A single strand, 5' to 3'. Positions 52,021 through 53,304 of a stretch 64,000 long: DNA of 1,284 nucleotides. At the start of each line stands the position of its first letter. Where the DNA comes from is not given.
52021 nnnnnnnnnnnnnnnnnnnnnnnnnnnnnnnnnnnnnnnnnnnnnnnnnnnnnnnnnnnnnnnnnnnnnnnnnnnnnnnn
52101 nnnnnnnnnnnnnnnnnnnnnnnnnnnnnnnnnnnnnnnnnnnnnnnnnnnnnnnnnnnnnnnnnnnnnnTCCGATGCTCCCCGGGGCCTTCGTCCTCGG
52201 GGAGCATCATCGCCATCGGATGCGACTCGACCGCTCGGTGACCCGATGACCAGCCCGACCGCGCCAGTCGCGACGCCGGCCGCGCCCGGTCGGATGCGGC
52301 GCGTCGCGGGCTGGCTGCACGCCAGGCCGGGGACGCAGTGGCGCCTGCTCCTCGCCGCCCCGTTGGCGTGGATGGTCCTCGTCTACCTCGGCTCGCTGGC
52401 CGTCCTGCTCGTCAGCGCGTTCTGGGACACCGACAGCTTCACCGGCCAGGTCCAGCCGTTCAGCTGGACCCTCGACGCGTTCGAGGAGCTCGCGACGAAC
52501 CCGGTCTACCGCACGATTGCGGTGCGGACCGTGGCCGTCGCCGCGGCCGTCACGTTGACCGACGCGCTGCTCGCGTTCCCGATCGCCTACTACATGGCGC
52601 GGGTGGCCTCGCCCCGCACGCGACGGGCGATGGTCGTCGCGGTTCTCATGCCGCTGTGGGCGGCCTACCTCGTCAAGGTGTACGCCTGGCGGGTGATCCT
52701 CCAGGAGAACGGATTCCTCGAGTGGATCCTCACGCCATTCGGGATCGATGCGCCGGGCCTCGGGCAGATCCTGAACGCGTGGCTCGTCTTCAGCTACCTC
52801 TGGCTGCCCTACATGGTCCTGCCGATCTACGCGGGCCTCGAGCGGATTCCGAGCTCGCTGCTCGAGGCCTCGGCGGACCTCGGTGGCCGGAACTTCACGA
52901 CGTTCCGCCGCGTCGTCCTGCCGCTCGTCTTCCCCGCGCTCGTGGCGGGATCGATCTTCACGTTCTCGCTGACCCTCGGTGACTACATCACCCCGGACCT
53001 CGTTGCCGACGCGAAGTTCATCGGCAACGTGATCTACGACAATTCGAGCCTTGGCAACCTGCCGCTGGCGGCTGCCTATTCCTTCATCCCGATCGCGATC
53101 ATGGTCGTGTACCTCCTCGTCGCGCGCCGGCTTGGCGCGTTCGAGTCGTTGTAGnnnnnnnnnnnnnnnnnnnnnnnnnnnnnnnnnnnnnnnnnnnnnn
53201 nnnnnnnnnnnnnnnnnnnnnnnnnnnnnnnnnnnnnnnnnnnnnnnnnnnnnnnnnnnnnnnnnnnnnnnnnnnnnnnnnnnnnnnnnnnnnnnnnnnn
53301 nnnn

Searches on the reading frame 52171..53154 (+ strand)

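Call 21: search_protein_families(library=pfam, proteins=[window:52171-53154:+], max_evalue=0.001)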
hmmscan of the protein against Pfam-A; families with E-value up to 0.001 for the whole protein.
window:52171-53154:+ (327 aa): 1 family
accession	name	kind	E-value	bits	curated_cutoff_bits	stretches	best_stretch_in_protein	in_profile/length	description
PF00528.27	BPD_transp_1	-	2.7e-12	47.2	26.4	1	136-321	2-174/184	Binding-protein-dependent transport system inner membrane component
